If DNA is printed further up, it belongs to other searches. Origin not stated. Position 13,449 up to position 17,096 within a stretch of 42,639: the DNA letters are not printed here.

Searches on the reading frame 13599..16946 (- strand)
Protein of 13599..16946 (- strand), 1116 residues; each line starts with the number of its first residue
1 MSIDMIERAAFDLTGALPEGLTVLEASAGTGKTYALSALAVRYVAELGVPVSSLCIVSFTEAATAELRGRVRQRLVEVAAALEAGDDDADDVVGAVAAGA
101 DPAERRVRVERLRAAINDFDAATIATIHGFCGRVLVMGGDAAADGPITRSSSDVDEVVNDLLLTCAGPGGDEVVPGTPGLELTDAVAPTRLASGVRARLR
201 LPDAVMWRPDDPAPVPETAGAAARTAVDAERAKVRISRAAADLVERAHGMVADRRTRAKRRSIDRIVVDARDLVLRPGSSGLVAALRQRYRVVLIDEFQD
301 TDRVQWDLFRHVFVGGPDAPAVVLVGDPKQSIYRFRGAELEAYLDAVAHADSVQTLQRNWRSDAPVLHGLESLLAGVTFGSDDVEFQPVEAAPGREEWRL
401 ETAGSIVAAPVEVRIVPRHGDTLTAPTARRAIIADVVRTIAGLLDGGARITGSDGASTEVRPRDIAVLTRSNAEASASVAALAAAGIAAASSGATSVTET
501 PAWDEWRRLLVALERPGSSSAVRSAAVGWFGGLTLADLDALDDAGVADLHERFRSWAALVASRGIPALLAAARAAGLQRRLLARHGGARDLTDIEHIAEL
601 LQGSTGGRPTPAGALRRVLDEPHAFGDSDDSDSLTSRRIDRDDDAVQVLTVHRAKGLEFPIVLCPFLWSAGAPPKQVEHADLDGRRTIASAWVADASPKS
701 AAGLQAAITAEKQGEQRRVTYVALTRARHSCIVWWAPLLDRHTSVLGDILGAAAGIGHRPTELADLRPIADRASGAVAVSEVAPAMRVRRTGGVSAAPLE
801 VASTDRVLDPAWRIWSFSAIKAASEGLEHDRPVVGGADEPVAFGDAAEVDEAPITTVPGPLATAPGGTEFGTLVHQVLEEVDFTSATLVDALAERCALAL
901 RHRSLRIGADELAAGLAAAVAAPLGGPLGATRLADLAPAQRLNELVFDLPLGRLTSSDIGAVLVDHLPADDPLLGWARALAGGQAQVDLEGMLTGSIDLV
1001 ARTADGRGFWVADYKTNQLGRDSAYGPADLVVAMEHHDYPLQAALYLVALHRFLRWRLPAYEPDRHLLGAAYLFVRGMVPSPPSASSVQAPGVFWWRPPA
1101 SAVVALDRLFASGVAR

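Call 61: search_protein_families(library=pfam, proteins=[window:13599-16946:-], max_evalue=0.00001)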
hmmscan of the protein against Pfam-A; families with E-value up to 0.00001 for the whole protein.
window:13599-16946:- (1116 aa): 6 families
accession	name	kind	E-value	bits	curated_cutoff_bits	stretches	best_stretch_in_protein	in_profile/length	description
PF00580.27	UvrD-helicase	-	9.9e-39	134.1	23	2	268-346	186-266/271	UvrD/REP helicase N-terminal domain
PF13245.12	AAA_19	-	1.5e-12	48.3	25.1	1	15-336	7-134/134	AAA domain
PF13361.12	UvrD_C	-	3.9e-12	46.7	25.6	1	640-735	282-347/350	UvrD-like helicase C-terminal domain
PF13538.12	UvrD_C_2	-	1.4e-09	38.1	27.4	0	648-668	4-26/52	UvrD-like helicase C-terminal domain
PF12705.13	PDDEXK_1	-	5.3e-08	33.6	22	1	869-1075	36-189/247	PD-(D/E)XK nuclease superfamily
PF01443.25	Viral_helicase1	-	2.2e-06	28.1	21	0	286-368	55-136/228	Viral superfamily 1 RNA helicase core domain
